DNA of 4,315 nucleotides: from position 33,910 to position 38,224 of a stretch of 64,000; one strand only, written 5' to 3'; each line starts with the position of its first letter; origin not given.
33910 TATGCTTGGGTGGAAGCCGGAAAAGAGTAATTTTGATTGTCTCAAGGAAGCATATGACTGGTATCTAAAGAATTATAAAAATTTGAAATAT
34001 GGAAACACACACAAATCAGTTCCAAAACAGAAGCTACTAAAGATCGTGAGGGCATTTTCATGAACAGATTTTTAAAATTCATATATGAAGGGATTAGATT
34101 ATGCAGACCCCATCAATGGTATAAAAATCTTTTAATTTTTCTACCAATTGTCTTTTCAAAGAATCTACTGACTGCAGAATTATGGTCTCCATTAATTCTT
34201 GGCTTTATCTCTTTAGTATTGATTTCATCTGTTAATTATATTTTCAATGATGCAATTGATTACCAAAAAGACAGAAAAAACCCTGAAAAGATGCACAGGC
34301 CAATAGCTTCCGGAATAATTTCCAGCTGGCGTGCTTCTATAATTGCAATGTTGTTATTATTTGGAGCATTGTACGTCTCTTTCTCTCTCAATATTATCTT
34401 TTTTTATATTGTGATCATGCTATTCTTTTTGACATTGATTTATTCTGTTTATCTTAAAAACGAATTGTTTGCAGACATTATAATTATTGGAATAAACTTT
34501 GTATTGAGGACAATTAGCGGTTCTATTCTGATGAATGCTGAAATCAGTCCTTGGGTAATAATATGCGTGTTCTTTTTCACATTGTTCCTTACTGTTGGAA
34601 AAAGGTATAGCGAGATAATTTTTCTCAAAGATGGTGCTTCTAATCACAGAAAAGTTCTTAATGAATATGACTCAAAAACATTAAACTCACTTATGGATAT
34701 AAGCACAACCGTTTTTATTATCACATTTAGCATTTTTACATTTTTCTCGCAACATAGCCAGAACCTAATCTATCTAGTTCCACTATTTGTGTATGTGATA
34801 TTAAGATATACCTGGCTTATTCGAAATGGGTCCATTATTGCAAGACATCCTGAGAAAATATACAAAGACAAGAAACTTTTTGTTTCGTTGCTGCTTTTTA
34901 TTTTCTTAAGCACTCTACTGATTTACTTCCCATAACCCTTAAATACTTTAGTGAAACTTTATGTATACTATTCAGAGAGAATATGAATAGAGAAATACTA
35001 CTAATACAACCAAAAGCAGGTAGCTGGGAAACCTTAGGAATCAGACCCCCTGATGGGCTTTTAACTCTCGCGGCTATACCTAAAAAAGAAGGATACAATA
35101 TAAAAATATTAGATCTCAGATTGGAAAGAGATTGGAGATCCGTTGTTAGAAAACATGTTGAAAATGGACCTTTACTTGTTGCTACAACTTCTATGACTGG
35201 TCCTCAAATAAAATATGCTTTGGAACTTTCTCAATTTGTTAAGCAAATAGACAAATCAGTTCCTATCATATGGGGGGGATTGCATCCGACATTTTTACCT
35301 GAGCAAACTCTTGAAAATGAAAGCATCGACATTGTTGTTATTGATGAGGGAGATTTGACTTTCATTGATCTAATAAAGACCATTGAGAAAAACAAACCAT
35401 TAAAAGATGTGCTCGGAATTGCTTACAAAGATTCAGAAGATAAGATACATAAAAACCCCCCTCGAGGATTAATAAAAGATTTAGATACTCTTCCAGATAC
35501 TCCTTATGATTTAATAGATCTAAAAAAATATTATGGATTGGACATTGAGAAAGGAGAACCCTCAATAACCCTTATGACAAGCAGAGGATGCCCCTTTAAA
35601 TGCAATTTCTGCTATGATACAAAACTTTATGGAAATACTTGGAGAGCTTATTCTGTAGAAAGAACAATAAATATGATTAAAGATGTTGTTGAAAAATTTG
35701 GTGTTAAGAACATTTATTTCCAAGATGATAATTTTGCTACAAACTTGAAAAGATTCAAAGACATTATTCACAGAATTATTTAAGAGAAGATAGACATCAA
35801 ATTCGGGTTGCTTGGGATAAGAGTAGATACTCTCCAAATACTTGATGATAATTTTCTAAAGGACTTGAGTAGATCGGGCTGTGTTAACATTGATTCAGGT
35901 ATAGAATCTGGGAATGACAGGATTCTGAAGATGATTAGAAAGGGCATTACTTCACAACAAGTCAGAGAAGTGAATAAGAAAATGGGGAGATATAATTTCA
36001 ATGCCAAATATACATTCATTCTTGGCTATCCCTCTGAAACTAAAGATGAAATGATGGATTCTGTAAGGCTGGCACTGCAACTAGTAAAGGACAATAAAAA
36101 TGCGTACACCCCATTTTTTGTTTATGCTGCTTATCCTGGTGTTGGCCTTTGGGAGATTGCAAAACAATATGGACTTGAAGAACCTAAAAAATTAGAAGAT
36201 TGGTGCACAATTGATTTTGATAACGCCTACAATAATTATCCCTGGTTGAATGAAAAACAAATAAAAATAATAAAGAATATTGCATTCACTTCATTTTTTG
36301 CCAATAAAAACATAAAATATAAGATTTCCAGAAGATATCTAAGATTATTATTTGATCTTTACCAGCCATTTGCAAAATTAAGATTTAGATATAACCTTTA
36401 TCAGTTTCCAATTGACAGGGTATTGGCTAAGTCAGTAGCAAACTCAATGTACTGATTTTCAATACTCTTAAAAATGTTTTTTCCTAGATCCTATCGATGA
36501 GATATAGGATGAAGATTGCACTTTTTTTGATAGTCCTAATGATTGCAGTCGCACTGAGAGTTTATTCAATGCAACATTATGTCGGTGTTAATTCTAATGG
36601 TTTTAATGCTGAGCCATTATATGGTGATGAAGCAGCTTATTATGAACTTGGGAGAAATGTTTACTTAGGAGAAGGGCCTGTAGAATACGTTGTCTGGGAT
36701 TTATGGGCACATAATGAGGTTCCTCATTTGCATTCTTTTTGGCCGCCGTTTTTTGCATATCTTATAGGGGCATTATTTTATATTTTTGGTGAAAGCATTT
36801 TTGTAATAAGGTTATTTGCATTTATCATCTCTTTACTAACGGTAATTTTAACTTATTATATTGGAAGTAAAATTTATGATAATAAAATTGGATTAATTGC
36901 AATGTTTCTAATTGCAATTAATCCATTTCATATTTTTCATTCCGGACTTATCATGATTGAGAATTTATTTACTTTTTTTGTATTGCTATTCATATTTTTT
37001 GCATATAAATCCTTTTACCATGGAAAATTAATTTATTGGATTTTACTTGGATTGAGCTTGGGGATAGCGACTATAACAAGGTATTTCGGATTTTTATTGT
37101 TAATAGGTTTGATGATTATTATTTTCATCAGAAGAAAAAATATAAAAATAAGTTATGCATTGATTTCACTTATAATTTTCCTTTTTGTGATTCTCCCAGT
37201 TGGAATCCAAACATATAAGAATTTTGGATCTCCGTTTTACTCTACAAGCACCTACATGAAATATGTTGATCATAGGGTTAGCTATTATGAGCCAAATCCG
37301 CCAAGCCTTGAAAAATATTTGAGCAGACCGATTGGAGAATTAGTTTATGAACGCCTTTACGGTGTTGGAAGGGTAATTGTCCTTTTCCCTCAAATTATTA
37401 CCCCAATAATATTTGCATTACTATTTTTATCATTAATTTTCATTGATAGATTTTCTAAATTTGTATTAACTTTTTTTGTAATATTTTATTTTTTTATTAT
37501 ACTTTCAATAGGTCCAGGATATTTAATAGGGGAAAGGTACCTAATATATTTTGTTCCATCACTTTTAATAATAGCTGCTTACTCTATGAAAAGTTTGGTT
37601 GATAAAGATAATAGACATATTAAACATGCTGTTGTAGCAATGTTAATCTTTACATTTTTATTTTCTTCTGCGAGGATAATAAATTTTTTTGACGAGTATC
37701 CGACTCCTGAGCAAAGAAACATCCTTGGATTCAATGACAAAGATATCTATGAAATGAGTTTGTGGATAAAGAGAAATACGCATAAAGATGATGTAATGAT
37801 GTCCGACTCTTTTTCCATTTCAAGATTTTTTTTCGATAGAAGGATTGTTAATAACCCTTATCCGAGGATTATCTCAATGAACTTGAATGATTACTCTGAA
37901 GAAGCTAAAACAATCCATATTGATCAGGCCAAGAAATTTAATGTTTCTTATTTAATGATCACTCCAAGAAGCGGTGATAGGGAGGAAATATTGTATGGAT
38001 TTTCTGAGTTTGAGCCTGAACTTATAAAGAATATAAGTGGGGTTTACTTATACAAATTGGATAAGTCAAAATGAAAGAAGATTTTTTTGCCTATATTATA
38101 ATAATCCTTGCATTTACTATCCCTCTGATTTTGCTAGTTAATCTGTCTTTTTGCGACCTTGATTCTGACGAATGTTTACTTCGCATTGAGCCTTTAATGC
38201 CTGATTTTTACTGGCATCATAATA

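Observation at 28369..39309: Mycobacterial DPA-like module: UbiA-type phosphoribosyltransferase, PAP2 phosphatase, SDRs and GT-C enzymes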

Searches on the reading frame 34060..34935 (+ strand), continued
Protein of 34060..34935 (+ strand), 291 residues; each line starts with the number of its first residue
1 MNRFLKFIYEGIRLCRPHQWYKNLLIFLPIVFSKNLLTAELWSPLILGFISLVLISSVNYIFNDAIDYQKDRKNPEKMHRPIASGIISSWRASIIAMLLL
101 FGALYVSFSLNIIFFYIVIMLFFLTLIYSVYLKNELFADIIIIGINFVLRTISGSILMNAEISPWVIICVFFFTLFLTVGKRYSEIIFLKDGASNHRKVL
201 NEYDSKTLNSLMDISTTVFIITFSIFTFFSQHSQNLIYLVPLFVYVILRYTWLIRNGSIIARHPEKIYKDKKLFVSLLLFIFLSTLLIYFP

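Call 76: find_homologous_proteins(query=L078:4625-5479:+, max_evalue=1e-30)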
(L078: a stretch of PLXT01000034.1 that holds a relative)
Query L078:4625-5479:+ (284 aa): 5154 proteins with E <= 1e-30 among 8000 candidates; the best 120 are listed.
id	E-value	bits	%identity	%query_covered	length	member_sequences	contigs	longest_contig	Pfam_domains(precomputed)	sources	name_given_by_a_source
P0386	1.9e-173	593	100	100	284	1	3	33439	PF01040.24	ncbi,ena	-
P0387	5.4e-169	579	100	97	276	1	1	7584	PF01040.24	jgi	jgi:4-hydroxybenzoate polyprenyltransferase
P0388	7.8e-145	500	83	99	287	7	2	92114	PF01040.24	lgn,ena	-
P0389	2.7e-142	491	80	99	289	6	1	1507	PF01040.24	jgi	jgi:4-hydroxybenzoate polyprenyltransferase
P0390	7.4e-141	487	80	99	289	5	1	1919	PF01040.24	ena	-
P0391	1.1e-136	473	76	99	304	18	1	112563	PF01040.24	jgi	-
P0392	9.8e-135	467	76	99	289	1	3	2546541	PF01040.24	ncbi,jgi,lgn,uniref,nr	ncbi:decaprenyl-phosphate phosphoribosyltransferase [Methanobacterium paludis]|jgi:4-hydroxybenzoate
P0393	1.3e-134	466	76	99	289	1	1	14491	PF01040.24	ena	-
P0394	1.3e-134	466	74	99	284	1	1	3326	PF01040.24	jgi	jgi:4-hydroxybenzoate polyprenyltransferase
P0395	7.5e-134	464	75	99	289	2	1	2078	PF01040.24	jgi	jgi:4-hydroxybenzoate polyprenyltransferase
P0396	3.2e-133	462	74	99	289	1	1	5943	PF01040.24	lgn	-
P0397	5.4e-132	458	73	100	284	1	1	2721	PF01040.24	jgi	jgi:4-hydroxybenzoate polyprenyltransferase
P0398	6.2e-132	457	74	95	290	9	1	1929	PF01040.24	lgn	-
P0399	2.9e-131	455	72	100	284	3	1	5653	PF01040.24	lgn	-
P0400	1.2e-130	453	75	96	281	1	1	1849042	PF01040.24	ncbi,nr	ncbi:MAG: decaprenyl-phosphate phosphoribosyltransferase [Methanobacterium paludis]|nr:decaprenyl-ph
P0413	1.3e-122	427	69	93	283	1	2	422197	PF01040.24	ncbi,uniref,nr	ncbi:decaprenyl-phosphate phosphoribosyltransferase [Methanobacterium formicicum]|uniref:UbiA prenyl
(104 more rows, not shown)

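Call 77: find_encoding_contigs(protein=P0392, flank=8000, max_places=1)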
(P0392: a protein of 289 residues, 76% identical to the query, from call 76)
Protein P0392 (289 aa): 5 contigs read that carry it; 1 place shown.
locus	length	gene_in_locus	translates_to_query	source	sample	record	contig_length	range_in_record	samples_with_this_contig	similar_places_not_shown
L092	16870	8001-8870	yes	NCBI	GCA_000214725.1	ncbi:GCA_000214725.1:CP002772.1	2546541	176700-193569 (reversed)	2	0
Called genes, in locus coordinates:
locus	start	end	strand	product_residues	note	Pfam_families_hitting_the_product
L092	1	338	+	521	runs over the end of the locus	PF05977:MFS_3, PF07690:MFS_1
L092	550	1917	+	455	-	PF00282:Pyridoxal_deC, PF00266:Aminotran_5 (weak)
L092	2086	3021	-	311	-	PF14145:YrhK (faint)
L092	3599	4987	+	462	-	PF06863:DUF1254, PF06742:DUF1214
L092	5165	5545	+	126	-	PF00571:CBS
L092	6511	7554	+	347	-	PF04055:Radical_SAM, PF19288:CofH_C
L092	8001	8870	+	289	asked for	PF01040:UbiA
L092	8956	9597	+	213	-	PF02811:PHP, PF13263:PHP_C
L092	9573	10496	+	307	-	PF03706:LPG_synthase_TM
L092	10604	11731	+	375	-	PF04015:DUF362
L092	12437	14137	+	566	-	PF11028:TMEM260_N (weak), PF13231:PMT_2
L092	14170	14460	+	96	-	PF10967:DUF2769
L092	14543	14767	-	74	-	-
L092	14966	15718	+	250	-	PF00899:ThiF, PF03435:Sacchrp_dh_NADP (faint)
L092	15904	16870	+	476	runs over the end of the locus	PF03951:Gln-synt_N, PF00120:Gln-synt_C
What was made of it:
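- M. paludis has UbiA-PHP-LPG_synthase_TM-DUF362-GT-C in a row (call 77).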

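Call 78: find_encoding_contigs(protein=P0413, flank=8000, max_places=1)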
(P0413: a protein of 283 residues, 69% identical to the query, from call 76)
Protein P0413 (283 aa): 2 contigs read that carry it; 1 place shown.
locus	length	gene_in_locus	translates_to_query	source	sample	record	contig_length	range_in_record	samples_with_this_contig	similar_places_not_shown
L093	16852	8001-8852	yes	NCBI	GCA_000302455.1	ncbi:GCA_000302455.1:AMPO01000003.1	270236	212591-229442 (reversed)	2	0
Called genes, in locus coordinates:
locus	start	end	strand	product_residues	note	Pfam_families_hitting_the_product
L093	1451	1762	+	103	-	PF01176:eIF-1a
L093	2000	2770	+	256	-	PF03109:ABC1 (faint), PF01163:RIO1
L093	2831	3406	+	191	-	PF00013:KH_1 (weak), PF17903:KH_KRR1_1st (weak), PF21800:KH_KRR1_2nd, PF22891:KH_PNO1_2nd, PF00013:KH_1 (weak)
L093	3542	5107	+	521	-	PF02518:HATPase_c, PF09239:Topo-VIb_trans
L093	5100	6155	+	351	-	PF04406:TP6A_N, PF20768:Topo_VI_alpha, PF21180:TOP6A-Spo11_Toprim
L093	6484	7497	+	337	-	PF00044:Gp_dh_N (weak), PF01113:DapB_N (weak), PF02800:Gp_dh_C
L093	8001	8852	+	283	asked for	PF01040:UbiA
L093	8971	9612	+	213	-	PF02811:PHP, PF13263:PHP_C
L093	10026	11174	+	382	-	PF00155:Aminotran_1_2, PF00266:Aminotran_5, PF01041:DegT_DnrJ_EryC1 (weak), PF05889:SepSecS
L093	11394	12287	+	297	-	PF01734:Patatin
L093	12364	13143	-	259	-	PF00881:Nitroreductase (faint), PF14512:TM1586_NiRdase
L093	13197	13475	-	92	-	PF03477:ATP-cone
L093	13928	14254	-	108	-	PF17379:DUF5400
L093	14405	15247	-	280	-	PF01206:TusA, PF02635:DsrE, PF13686:DrsE_2 (faint)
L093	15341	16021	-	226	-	PF02596:DUF169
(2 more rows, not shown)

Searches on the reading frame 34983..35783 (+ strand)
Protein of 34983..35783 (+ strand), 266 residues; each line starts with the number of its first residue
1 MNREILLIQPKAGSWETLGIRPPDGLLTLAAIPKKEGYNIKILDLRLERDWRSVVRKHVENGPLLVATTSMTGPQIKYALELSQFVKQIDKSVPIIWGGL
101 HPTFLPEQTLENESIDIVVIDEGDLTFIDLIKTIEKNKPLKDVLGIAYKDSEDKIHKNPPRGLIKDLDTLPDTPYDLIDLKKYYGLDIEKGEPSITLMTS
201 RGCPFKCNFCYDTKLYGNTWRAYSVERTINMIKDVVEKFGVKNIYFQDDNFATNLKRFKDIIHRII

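Call 4: search_protein_families(library=pfam, proteins=[window:34983-35783:+], max_evalue=0.01)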
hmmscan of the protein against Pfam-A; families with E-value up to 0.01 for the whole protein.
window:34983-35783:+ (266 aa): 2 families
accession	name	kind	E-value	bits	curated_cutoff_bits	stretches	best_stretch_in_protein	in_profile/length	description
PF02310.24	B12-binding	-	1.1e-18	67.7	32.1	1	22-130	13-120/121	B12 binding domain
PF04055.27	Radical_SAM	-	5.7e-07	30.3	29.5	1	199-262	3-67/166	Radical SAM superfamily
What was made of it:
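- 34983..36455 (+): B12-binding radical SAM protein (490 aa when intact); accessory, role unknown. Interrupted here by an in-frame TAA at 35781-35783. Pfam B12-binding plus Radical_SAM (call 4).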

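Call 5: search_protein_families(library=ncbifam, proteins=[window:34983-35783:+], max_evalue=0.01)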
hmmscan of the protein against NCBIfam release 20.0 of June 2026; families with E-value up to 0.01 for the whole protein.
window:34983-35783:+ (266 aa): 23 families
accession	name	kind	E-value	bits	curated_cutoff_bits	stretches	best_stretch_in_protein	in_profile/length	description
TIGR02026.1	BchE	equivalog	1.6e-35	122.9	481.35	1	5-266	2-265/497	magnesium-protoporphyrin IX monomethyl ester anaerobic oxidative cyclase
NF050148.1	rSAM_ApyD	equivalog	2.3e-27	95.7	750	1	7-260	9-265/645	RiPP biosynthesis radical SAM protein ApyD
NF033712.0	B12_rSAM_KedN5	subfamily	4.3e-27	94.6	700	1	38-253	37-253/624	KedN5 family methylcobalamin-dependent radical SAM C-methyltransferase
TIGR03471.1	HpnJ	equivalog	6e-27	94.6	577.6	1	73-264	78-269/472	hopanoid biosynthesis associated radical SAM protein HpnJ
NF038361.1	rSAM_Sden_1168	equivalog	4.4e-26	91.5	575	1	66-265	144-352/560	Sden_1168 family B12-binding radical SAM P-methyltransferase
TIGR04367.1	HpnR_B12_rSAM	equivalog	2.7e-20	72.4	650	1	9-248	7-236/490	hopanoid C-3 methylase HpnR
TIGR04385.1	B12_rSAM_cofa1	equivalog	2.7e-19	69.7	450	1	5-262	2-263/438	B12 lower ligand biosynthesis radical SAM protein BzaD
TIGR04072.2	rSAM_ladder_B12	equivalog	4.1e-18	65.3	360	1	70-265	74-251/443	lipid biosynthesis B12-binding/radical SAM protein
TIGR04013.1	B12_SAM_MJ_1487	hypoth_equivalog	4.6e-18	65.2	251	1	58-244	38-200/382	TIGR04013 family B12-binding domain/radical SAM domain-containing protein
TIGR04479.1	bcpD_PhpK_rSAM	subfamily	2.2e-17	62.6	600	1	35-265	84-311/504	PhpK family radical SAM P-methyltransferase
TIGR03975.1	rSAM_ocin_1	subfamily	1.7e-14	53.2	281.85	1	53-253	119-323/606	RiPP maturation radical SAM C-methyltransferase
TIGR04295.1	B12_rSAM_oligo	hypoth_equivalog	8.9e-14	51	400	1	91-264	100-268/422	TIGR04295 family B12-binding domain-containing radical SAM protein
TIGR04190.1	B12_SAM_Ta0216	equivalog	1.1e-13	50.7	500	1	23-214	37-239/554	TIGR04190 family B12-binding domain/radical SAM domain protein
TIGR04014.1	B12_SAM_MJ_0865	equivalog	1.2e-13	50.7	360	1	71-244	52-209/434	methyl-coenzyme M reductase glutamine C-methyltransferase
TIGR04428.1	B12_rSAM_trp_MT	equivalog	5e-12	45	500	2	29-161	22-164/558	tryptophan 2-C-methyltransferase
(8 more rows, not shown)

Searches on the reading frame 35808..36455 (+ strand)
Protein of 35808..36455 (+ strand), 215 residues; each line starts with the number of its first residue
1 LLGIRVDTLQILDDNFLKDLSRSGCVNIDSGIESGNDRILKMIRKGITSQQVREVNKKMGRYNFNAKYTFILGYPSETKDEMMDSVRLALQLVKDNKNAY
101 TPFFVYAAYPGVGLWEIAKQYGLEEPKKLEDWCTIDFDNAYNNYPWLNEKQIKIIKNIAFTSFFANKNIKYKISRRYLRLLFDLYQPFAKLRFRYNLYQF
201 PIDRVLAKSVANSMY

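Call 4: search_protein_families(library=pfam, proteins=[window:35808-36455:+], max_evalue=0.01)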
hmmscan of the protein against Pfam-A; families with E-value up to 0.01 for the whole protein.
window:35808-36455:+ (215 aa): 1 family
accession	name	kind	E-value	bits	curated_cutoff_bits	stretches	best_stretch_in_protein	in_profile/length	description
PF04055.27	Radical_SAM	-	3.5e-10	40.7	29.5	1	8-88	84-165/166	Radical SAM superfamily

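Call 5: search_protein_families(library=ncbifam, proteins=[window:35808-36455:+], max_evalue=0.01)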
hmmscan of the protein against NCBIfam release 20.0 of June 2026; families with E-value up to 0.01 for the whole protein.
window:35808-36455:+ (215 aa): 20 families
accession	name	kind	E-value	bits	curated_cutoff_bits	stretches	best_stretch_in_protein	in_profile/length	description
TIGR03471.1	HpnJ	equivalog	1e-16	60.9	577.6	1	12-170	285-440/472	hopanoid biosynthesis associated radical SAM protein HpnJ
TIGR04014.1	B12_SAM_MJ_0865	equivalog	6.9e-12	44.9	360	1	4-95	251-339/434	methyl-coenzyme M reductase glutamine C-methyltransferase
NF050148.1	rSAM_ApyD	equivalog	1.6e-10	40.1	750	1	10-113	284-388/645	RiPP biosynthesis radical SAM protein ApyD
TIGR04013.1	B12_SAM_MJ_1487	hypoth_equivalog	1.9e-10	40.2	251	1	28-119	269-358/382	TIGR04013 family B12-binding domain/radical SAM domain-containing protein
NF033070.1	rSAM_AprD4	equivalog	6.7e-10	38.4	500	1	10-122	283-394/456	AprD4 family radical SAM diol-dehydratase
TIGR04479.1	bcpD_PhpK_rSAM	subfamily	3.8e-09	35.5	600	1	13-124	330-437/504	PhpK family radical SAM P-methyltransferase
TIGR02026.1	BchE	equivalog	4.8e-07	29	481.35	1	12-104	285-379/497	magnesium-protoporphyrin IX monomethyl ester anaerobic oxidative cyclase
TIGR04072.2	rSAM_ladder_B12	equivalog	6.9e-07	28.2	360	1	12-120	269-374/443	lipid biosynthesis B12-binding/radical SAM protein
NF010916.0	PRK14336.1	equivalog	7.4e-07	28.3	606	1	24-95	233-306/418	tRNA (N6-isopentenyl adenosine(37)-C2)-methylthiotransferase MiaB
TIGR03975.1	rSAM_ocin_1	subfamily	2.5e-06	26.3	281.85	1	15-84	353-422/606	RiPP maturation radical SAM C-methyltransferase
TIGR00089.1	TIGR00089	subfamily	7.6e-06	25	251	1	28-90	252-316/429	MiaB/RimO family radical SAM methylthiotransferase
NF040546.1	rSAM_CUAEP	equivalog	1.7e-05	23.7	500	1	13-86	262-335/468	CUAEP/CCAEP-tail radical SAM (seleno)protein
NF038361.1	rSAM_Sden_1168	equivalog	7.2e-05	21.5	575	1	4-122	365-477/560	Sden_1168 family B12-binding radical SAM P-methyltransferase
TIGR03960.1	rSAM_fuse_unch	hypoth_equivalog_domain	9.9e-05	21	462.3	1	31-94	362-426/605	TIGR03960 family B12-binding radical SAM protein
TIGR01212.1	TIGR01212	equivalog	0.00032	19.9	180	1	15-92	127-205/302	tRNA modification radical SAM protein MnmL/YtqA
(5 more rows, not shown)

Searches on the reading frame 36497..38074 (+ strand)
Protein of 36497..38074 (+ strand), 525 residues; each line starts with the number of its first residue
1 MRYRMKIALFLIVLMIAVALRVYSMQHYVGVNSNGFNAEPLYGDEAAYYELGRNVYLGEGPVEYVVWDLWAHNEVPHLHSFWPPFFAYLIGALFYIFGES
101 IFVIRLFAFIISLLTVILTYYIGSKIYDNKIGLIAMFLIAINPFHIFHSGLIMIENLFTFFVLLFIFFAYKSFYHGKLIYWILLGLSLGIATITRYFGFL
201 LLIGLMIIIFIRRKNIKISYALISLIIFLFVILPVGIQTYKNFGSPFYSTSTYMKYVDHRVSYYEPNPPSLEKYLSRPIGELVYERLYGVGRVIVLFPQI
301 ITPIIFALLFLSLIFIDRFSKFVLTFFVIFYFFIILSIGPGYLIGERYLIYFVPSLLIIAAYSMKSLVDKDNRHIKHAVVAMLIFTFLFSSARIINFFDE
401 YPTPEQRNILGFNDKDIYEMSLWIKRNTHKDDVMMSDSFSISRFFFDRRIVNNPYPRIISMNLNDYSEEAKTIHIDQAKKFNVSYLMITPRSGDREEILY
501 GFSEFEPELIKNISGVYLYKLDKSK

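Call 4: search_protein_families(library=pfam, proteins=[window:36497-38074:+], max_evalue=0.01)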
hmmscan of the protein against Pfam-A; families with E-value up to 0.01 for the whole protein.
window:36497-38074:+ (525 aa): 4 families
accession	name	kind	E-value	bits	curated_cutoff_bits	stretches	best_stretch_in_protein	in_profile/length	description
PF13231.12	PMT_2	-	4.4e-19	69.7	26.1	1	83-236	3-158/160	Dolichyl-phosphate-mannose-protein mannosyltransferase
PF02366.24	PMT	-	5.7e-12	46.2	22.7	1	90-235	68-230/245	Dolichyl-phosphate-mannose-protein mannosyltransferase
PF14897.12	EpsG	-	0.00049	19.8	30.1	1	89-395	52-313/326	EpsG family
PF02516.20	STT3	-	0.0065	16.5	24.5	0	34-370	47-377/405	Oligosaccharyl transferase STT3, N-terminal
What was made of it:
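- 36497..38074 (+): GT-C glycosyltransferase (525 aa), best candidate pentofuranosyltransferase. PMT_2 4.4e-19, PMT 5.7e-12 (call 4).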

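Call 5: search_protein_families(library=ncbifam, proteins=[window:36497-38074:+], max_evalue=0.01)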
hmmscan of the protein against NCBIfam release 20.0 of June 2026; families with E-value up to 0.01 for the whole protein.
window:36497-38074:+ (525 aa): 3 families
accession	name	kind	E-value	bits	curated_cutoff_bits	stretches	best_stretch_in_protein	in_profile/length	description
TIGR04154.1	archaeo_STT3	subfamily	1e-07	30.8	450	1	8-240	2-231/831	oligosaccharyl transferase, archaeosortase A system-associated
NF009784.2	PRK13279.1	equivalog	2.8e-07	29.5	567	1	74-238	52-225/539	lipid IV(A) 4-amino-4-deoxy-L-arabinosyltransferase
TIGR03663.1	TIGR03663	subfamily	1.1e-05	24.6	126.25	1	84-212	53-183/435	flippase activity-associated protein Agl23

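Call 37: search_solved_structures(query=A4, max_evalue=1)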
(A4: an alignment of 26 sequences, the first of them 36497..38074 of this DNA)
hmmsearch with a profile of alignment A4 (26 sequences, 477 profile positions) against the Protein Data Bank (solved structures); distinct sequences matched with E-value up to 1: 7.
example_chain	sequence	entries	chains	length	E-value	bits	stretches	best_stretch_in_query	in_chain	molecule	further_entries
5ezm_A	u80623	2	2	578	4.2e-17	65.4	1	16-369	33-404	4-amino-4-deoxy-L-arabinose transferase or related glycosyltransferases of PMT family | 4-amino-4-deoxy-L-arabinose (L-Ara4N) transferase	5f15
6p25_A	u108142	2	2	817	7.2e-08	35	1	80-229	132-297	Dolichyl-phosphate-mannose--protein mannosyltransferase 1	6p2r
23gx_B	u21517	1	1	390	1.6e-07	33.9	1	19-317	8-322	GPI mannosyltransferase 1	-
23gf_B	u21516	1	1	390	8.6e-07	31.4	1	19-317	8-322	GPI mannosyltransferase 1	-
3waj_A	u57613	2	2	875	4.9e-05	25.6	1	6-241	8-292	Transmembrane oligosaccharyl transferase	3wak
5gmy_A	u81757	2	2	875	4.9e-05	25.6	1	6-241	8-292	Transmembrane oligosaccharyl transferase, putative | Dolichyl-phosphooligosaccharide-protein glycotransferase 3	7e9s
9s6t_A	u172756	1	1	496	0.0012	21.1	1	77-354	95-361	Mannosyltransferase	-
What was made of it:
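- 36497..38074 (+): The best solved relative of the PPPRS-adjacent GT-C profile is ArnT, 5ezm, E 4e-17 (call 37).
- Closest known: Mycobacterial decaprenyl-phosphoarabinose. Different: The GT-Cs are not Emb/Aft-like; the best solved relatives are ArnT and Pmt1 (call 37).
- Closest known: ArnT / ArnC / ArnE-F and GtrA-GtrB-GtrV type three-component systems. Same: The PPPRS-adjacent GT-C profile is closest to ArnT (call 37).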
